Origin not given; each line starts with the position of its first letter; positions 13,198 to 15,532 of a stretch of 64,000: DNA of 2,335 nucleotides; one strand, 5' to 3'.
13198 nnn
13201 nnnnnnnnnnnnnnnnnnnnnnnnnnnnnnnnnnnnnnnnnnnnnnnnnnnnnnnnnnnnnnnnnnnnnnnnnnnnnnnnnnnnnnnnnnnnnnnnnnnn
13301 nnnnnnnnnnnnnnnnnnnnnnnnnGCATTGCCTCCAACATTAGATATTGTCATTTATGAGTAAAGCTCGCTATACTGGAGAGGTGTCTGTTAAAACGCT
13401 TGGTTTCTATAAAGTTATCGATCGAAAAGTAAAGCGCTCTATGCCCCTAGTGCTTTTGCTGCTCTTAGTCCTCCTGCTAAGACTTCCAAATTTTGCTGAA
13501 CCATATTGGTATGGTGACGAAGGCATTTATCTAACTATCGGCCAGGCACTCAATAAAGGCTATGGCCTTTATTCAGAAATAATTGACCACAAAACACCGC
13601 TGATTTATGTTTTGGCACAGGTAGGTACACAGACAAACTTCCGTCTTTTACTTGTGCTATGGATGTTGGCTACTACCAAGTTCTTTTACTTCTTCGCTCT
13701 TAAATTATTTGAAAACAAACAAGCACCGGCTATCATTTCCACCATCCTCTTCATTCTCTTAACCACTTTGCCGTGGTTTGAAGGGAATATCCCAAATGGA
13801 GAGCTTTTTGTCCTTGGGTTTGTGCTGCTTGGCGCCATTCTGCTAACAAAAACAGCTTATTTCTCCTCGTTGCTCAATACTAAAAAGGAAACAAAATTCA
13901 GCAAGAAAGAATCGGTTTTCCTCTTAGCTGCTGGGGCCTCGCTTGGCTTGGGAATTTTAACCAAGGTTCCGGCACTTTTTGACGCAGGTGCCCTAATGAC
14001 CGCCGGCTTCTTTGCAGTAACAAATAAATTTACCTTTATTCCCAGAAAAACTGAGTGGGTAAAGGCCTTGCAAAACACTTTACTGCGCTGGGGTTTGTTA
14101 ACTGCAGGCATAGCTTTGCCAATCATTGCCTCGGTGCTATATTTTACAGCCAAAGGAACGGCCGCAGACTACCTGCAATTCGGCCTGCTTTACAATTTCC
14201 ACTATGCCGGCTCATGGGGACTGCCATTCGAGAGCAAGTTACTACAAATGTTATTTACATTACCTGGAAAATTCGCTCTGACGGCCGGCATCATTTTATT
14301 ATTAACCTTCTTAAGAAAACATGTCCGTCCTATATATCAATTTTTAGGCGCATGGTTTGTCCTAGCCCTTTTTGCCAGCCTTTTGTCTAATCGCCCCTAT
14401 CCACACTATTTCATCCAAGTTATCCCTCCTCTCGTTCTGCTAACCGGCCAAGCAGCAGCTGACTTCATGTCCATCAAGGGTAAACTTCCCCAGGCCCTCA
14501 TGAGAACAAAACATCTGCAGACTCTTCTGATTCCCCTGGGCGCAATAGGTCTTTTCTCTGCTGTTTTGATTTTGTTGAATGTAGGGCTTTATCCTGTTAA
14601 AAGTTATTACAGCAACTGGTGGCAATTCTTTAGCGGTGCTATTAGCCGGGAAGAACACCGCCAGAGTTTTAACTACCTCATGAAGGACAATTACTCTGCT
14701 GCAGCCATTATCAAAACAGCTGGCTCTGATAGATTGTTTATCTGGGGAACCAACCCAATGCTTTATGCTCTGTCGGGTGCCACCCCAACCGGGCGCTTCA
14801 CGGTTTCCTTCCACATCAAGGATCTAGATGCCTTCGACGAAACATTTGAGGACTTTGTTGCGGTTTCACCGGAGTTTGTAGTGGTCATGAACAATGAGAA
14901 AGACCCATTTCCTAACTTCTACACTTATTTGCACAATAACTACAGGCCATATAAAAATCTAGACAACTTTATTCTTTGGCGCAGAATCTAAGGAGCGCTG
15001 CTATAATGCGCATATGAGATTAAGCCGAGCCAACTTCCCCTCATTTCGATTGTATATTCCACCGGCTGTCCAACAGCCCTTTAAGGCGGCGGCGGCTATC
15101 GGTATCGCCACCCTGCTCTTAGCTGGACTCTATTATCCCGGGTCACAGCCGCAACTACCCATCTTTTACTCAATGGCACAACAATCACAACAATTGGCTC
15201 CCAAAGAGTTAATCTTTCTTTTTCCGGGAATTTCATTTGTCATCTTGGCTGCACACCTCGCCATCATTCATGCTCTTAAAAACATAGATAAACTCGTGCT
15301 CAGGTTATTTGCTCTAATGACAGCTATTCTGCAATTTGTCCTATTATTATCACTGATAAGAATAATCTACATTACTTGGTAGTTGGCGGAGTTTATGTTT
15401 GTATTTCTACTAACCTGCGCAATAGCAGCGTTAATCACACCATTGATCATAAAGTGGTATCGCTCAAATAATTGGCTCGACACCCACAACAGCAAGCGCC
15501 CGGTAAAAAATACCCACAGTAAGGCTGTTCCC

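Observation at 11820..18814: Six-gene envelope glycosylation operon combining a processive GT2, two GT-C enzymes, a WecA-like primer enzyme and a DPPR-synthase-like UbiA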

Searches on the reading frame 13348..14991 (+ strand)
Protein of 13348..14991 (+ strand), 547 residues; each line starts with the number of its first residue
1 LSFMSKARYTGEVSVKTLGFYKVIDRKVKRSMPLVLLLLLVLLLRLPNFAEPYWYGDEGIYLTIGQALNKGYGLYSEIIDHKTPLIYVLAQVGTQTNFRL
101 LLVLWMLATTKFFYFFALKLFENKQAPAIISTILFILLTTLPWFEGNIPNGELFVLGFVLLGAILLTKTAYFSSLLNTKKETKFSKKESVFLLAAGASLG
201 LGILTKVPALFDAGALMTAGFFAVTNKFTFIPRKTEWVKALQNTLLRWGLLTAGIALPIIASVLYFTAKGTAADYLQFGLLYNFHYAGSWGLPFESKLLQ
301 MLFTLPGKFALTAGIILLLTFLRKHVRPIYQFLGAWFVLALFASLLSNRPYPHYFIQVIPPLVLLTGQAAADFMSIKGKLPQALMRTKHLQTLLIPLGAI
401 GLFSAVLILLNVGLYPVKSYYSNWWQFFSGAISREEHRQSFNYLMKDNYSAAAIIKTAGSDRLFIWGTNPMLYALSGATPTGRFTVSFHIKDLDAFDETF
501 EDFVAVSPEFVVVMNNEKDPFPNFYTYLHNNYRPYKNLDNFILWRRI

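Call 4: search_protein_families(library=pfam, proteins=[window:13348-14991:+], max_evalue=0.01)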
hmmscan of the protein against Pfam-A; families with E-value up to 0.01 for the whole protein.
window:13348-14991:+ (547 aa): 1 family
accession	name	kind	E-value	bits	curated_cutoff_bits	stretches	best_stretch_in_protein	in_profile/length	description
PF02366.24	PMT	-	0.0027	17.8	22.7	1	96-235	83-206/245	Dolichyl-phosphate-mannose-protein mannosyltransferase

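Call 5: search_protein_families(library=ncbifam, proteins=[window:13348-14991:+], max_evalue=0.01)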
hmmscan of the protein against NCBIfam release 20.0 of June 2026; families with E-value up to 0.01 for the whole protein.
window:13348-14991:+ (547 aa): 0 families

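Call 23: search_solved_structures(query=window:13348-14988:+, max_evalue=1)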
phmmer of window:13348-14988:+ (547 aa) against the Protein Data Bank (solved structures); distinct sequences matched with E-value up to 1: 2.
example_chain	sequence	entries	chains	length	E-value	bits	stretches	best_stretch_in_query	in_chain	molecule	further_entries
6xrx_A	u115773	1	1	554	0.12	14.3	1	420-533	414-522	Maltose/maltodextrin-binding periplasmic protein, Mosquito protein AZ1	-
7on7_A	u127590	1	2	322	0.29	13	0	465-508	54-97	SAKe6BE-L2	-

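Call 33: search_solved_structures(query=A2, max_evalue=1)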
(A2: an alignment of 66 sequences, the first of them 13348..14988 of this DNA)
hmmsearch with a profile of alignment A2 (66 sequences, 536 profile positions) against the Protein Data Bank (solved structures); distinct sequences matched with E-value up to 1: 0.

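Call 38: find_homologous_proteins(query=window:13348-14988:+)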
Query window:13348-14988:+ (547 aa): 761 proteins with E <= 0.001 among 8000 candidates; the best 120 are listed.
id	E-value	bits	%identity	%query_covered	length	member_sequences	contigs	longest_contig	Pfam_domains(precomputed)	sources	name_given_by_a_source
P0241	0.0e+0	1211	100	99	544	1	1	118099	-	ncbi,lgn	-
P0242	2.7e-205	701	60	97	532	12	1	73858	-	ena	-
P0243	4.2e-199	681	58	96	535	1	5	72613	-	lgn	-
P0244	3.4e-196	671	56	100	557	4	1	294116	-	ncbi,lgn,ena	-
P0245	1.7e-187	643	57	96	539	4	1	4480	PF02366.25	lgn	-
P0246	6.7e-175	601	52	96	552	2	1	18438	-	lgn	-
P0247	2.9e-170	586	51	92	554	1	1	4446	-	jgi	jgi:hypothetical protein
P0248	1.5e-167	577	52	96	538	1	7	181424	-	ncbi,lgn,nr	ncbi:MAG: hypothetical protein H6773_01955 [Pseudomonadales bacterium]|nr:hypothetical protein [Cand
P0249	2.1e-167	576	52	99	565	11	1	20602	-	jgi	-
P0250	2.5e-167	576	53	95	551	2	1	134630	-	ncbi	-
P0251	1.2e-166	574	53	96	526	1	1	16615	-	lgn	-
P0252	9.1e-166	571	53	95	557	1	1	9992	-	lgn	-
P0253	1.8e-165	570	52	96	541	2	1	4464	-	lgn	-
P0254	2.1e-165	570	53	97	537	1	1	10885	-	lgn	-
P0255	2.3e-165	570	51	96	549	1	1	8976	-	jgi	jgi:hypothetical protein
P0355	1.6e-145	504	46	95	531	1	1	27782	-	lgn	-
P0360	7.6e-145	502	47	98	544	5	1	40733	-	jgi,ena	-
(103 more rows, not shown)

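Call 50: predict_structure(alignment_id=A5)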
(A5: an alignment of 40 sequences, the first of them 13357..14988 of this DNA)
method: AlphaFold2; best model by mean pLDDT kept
length: 544 residues; sequences in the alignment: 40
mean_pLDDT: 93.0   pTM: 0.91
mean pLDDT of the five models: 93.0, 91.4, 90.5, 89.6, 89.4
residues with pLDDT >= 90: 450; 70-90: 79; 50-70: 14; < 50: 1
segments of 3 or more residues with pLDDT < 50: none
pLDDT, mean of each block of 10 residues (from residue 1): 55 76 88 98 91 87 96 90 94 95 98 96 97 96 90 98 97 85 97 98 96 97 88 90 98 98 96 90 83 95 96 97 96 98 93 97 95 81 82 97 96 94 97 92 96 97 95 95 90 95 98 95 98 98 98
secondary structure, 60 per line:
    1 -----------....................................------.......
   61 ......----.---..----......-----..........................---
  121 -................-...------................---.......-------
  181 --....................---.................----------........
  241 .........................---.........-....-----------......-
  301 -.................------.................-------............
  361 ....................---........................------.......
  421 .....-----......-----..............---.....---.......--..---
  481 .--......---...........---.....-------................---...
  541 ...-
elements in order: H12-47 H54-66 H81-86 H92-117 H122-137 H148-163 H167-173 H183-202 H206-222 H233-265 H269-277 H279-282 H294-299 H302-318 H325-341 H349-380 H384-407 H414-425 H431-436 H442-455 E459-463 H467-473 H484-489 H493-503 E507-511 H519-528 E529-534 E538-543

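Call 53: fold_search(model_id=the predicted structure, library=pdb)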
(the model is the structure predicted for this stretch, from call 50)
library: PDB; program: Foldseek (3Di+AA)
matches with E <= 10: 406; with E <= 0.001: 11
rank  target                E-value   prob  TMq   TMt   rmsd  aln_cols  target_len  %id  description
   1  5f15                  7.2e-07  1.00  0.53  0.54  13.8       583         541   14  Crystal Structure of ArnT from Cupriavidus metallidurans bound to Undecaprenyl phosphate (released 2016-02-17)
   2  5ezm                  1.6e-06  1.00  0.48  0.49  14.9       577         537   15  Crystal Structure of ArnT from Cupriavidus metallidurans in the apo state (released 2016-02-17)
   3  7e9s_A                2.0e-06  1.00  0.44  0.30  12.8       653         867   12  Archaeal oligosaccharyltransferase AglB from Archaeoglobus fulgidus in complex with an inhibitory peptide and a dolich (released 2021-09-08)
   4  3wak                  2.7e-06  1.00  0.40  0.28  14.2       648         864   13  Crystal structure of the Archaeoglobus fulgidus oligosaccharyltransferase (O29867_ARCFU) in the apo form (released 2013-10-30)
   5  3waj                  4.2e-06  1.00  0.41  0.30  14.7       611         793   14  Crystal structure of the Archaeoglobus fulgidus oligosaccharyltransferase (O29867_ARCFU) complex with Zn and sulfate (released 2013-10-30)
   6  5gmy_A                4.8e-06  1.00  0.44  0.31  15.5       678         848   11  Crystal structure of the Archaeoglobus fulgidus oligosaccharyltransferase (O29867_ARCFU) tethered with an acceptor pep (released 2017-02-01)
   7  8age_A                1.1e-05  1.00  0.46  0.40  12.3       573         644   11  Structure of yeast oligosaccharylransferase complex with acceptor peptide bound (released 2022-12-07)
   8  8if8_C                7.5e-05  1.00  0.44  0.41   9.8       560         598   12  Arabinosyltransferase AftA (released 2023-05-31)
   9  9i5k_A                8.5e-05  1.00  0.42  0.46   8.5       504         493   14  Structure of the Chaetomium thermophilum Pmt4 homodimer (C2 symmetry) (released 2025-12-24)
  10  8if8_B                2.1e-04  1.00  0.45  0.40   9.7       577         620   12  Arabinosyltransferase AftA (released 2023-05-31)
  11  8pn9_A                3.5e-04  1.00  0.40  0.35  14.8       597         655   10  Structure of human oligosaccharyltransferase OST-A complex bound to NGI-1 (released 2024-05-08)
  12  9i5l_A                9.4e-03  1.00  0.34  0.27   4.6       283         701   13  Structure of the Chaetomium thermophilum Pmt4 homodimer (C1 symmetry) (released 2025-12-24)
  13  9e6i_B                1.3e-02  1.00  0.32  0.25   4.9       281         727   12  Cryo-EM structure of Saccharomyces cerevisiae Pmt4-Ccw5 complex (released 2025-10-15)
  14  9e61_B                1.3e-02  1.00  0.32  0.25   4.9       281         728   12  Cryo-EM structure of Saccharomyces cerevisiae Pmt4 apo form (released 2025-10-15)
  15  6p25_B                1.4e-02  1.00  0.33  0.27   5.8       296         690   16  Structure of S. cerevisiae protein O-mannosyltransferase Pmt1-Pmt2 complex bound to the sugar donor and a peptide acce (released 2019-07-10)
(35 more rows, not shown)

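Call 82: find_encoding_contigs(protein=P0360, flank=8000, max_places=1)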
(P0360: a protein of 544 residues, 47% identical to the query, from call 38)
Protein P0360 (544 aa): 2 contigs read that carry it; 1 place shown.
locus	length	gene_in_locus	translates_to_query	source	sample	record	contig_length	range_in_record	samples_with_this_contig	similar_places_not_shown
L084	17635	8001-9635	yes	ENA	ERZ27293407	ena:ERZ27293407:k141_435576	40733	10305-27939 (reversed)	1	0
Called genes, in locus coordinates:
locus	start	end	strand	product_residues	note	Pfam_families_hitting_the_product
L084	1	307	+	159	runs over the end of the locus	-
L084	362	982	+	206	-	PF04101:Glyco_tran_28_C, PF06722:EryCIII-like_C, PF00201:UDPGT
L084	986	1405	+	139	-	PF01636:APH (weak)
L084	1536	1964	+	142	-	PF01636:APH (weak)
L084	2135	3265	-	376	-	PF02646:RmuC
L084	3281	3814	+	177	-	-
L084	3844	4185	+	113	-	PF01371:Trp_repressor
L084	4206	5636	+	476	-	PF00133:tRNA-synt_1 (weak), PF01406:tRNA-synt_1e (faint), PF09334:tRNA-synt_1g, PF00133:tRNA-synt_1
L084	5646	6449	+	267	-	PF01026:TatD_DNase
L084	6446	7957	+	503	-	-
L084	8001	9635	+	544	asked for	-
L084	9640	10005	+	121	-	-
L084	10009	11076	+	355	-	PF00953:Glycos_transf_4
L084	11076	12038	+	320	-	PF01040:UbiA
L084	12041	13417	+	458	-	PF02366:PMT, PF13231:PMT_2, PF16192:PMT_4TMC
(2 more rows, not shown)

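Call 83: find_encoding_contigs(protein=P0355, flank=8000, max_places=1)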
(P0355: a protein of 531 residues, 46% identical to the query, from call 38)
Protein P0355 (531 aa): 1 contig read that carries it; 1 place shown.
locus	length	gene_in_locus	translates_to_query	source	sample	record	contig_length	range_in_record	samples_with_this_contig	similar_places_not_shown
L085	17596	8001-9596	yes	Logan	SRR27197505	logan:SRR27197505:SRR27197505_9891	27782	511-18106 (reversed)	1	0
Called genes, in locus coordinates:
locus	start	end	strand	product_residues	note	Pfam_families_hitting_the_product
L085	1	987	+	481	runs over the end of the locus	PF13231:PMT_2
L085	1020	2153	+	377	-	-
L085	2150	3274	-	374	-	PF02646:RmuC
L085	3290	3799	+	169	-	-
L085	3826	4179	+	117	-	PF01371:Trp_repressor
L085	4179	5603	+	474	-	PF00133:tRNA-synt_1, PF01406:tRNA-synt_1e (faint), PF09334:tRNA-synt_1g, PF00133:tRNA-synt_1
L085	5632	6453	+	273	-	PF01026:TatD_DNase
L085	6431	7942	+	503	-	PF13632:Glyco_trans_2_3 (weak)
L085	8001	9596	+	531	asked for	-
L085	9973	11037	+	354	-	PF00953:Glycos_transf_4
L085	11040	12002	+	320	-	PF01040:UbiA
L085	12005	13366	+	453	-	PF02366:PMT, PF13231:PMT_2, PF16192:PMT_4TMC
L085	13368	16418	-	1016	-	PF00580:UvrD-helicase, PF01443:Viral_helicase1 (faint), PF13086:AAA_11 (faint), PF13245:AAA_19, PF13604:AAA_30 (faint), PF13361:UvrD_C, PF13538:UvrD_C_2 (faint), PF12705:PDDEXK_1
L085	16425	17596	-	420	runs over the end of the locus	PF09903:DUF2130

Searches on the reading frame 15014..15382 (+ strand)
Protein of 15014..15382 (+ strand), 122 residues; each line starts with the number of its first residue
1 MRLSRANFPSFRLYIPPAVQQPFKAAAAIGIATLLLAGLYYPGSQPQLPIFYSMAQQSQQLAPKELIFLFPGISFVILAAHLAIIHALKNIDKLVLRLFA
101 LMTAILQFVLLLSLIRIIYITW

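Call 4: search_protein_families(library=pfam, proteins=[window:15014-15382:+], max_evalue=0.01)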
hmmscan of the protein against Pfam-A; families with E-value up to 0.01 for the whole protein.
window:15014-15382:+ (122 aa): 0 families

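Call 5: search_protein_families(library=ncbifam, proteins=[window:15014-15382:+], max_evalue=0.01)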
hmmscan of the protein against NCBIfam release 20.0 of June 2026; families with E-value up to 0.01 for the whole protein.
window:15014-15382:+ (122 aa): 0 families

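Call 34: search_solved_structures(query=A1, max_evalue=10)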
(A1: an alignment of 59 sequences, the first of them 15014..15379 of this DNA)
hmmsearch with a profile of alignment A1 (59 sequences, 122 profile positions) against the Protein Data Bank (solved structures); distinct sequences matched with E-value up to 10: 1.
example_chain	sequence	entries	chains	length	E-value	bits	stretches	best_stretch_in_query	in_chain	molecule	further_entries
8a22_BF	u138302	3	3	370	0.024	18.2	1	29-91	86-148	mS107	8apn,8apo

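Call 54: search_protein_families(library=pfam, alignment_id=A1, max_evalue=1)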
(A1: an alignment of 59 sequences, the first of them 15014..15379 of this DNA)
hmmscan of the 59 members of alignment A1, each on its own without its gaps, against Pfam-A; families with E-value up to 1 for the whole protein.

A. member 1, window:15014-15379:+ (122 aa): 0 families

B. families by the number of members that match (of 59 scanned): 19 families
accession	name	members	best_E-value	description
PF07853.16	DUF1648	9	0.0013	Domain of unknown function (DUF1648)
PF04341.17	DUF485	2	0.45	Protein of unknown function, DUF485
PF19732.4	SpoIIE_N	1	0.011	Stage II sporulation protein E N-terminal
PF04276.17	DUF443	1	0.012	Protein of unknown function (DUF443)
PF18955.5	DUF5698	1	0.014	Domain of unknown function (DUF5698)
PF06653.16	Claudin_3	1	0.033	Tight junction protein, Claudin-like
PF05656.20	DUF805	1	0.047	Protein of unknown function (DUF805)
PF12650.12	DUF3784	1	0.049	Domain of unknown function (DUF3784)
PF15789.10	Hyr1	1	0.053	Hyphally regulated cell wall GPI-anchored protein 1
PF07163.17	Pex26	1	0.094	Pex26 protein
PF00654.25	Voltage_CLC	1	0.1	Voltage gated chloride channel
PF07766.19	LETM1_RBD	1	0.12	LETM1-like, RBD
PF11298.13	DUF3099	1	0.12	Protein of unknown function (DUF3099)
PF18926.5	DUF5676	1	0.13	2TM family of unknown function (DUF5676)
PF06024.17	Orf78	1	0.16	Orf78 (ac78)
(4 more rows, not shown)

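Call 60: search_protein_representatives(protein=window:15014-15379:+)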
Query: 122 residues. Proteins with E-value up to 0.001 (for the whole library): 167; up to 1e-10: 47; up to 1e-30: 1. The best 150 are listed.
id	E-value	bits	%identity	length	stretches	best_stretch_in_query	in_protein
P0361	2.0e-68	244.4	100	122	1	1-122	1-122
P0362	5.8e-24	101.2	53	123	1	12-122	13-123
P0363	7.9e-20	87.9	47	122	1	18-122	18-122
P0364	2.2e-17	80.0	45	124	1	11-120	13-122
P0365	3.7e-17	79.3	41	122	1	8-121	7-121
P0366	7.4e-17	78.3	43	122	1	13-120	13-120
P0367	9.1e-17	78.0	40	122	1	5-121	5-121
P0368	1.1e-16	77.8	40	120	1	7-121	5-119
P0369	5.5e-16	75.5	36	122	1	12-121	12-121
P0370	6.6e-16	75.3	37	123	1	11-122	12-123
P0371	1.3e-14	71.1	47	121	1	30-121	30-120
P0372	1.4e-14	71.0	48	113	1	31-122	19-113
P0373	4.3e-14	69.4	36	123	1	11-120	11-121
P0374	8.6e-14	68.4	34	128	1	13-120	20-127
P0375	1.1e-13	68.1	43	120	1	24-120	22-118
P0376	1.1e-13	68.1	38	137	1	15-120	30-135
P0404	5.1e-11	59.5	38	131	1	15-121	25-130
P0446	1.8e-08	51.3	26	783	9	47-106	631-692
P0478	4.2e-06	43.7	34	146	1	28-120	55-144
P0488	1.7e-05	41.7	27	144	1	15-120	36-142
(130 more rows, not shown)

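Call 78: search_protein_families(library=pfam, proteins=[P0446, P0478, P0488, P0376, P0404], max_evalue=0.01)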
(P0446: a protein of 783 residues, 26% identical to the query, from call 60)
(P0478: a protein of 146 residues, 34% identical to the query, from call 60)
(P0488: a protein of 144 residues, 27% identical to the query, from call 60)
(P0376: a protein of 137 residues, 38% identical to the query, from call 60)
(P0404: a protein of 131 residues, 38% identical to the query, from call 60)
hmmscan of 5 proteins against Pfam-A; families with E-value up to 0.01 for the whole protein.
P0446 (783 aa): 3 families
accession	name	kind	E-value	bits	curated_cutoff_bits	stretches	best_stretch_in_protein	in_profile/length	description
PF06916.18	FAM210A-B_dom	-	2e-08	35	26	0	4-27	22-45/88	FAM210A/B-like domain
PF16938.10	Phage_holin_Dp1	-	0.002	18.9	25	0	16-37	3-24/63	Putative phage holin Dp-1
PF03441.19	FAD_binding_7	-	0.0038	17.1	27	0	662-701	58-97/203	FAD binding domain of DNA photolyase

P0478 (146 aa): 1 family
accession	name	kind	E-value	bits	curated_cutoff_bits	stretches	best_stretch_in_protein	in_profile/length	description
PF19639.4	DUF6142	-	0.0042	17.7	27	0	104-142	61-99/103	Family of unknown function (DUF6142)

P0488 (144 aa): 0 families

P0376 (137 aa): 0 families

P0404 (131 aa): 0 families
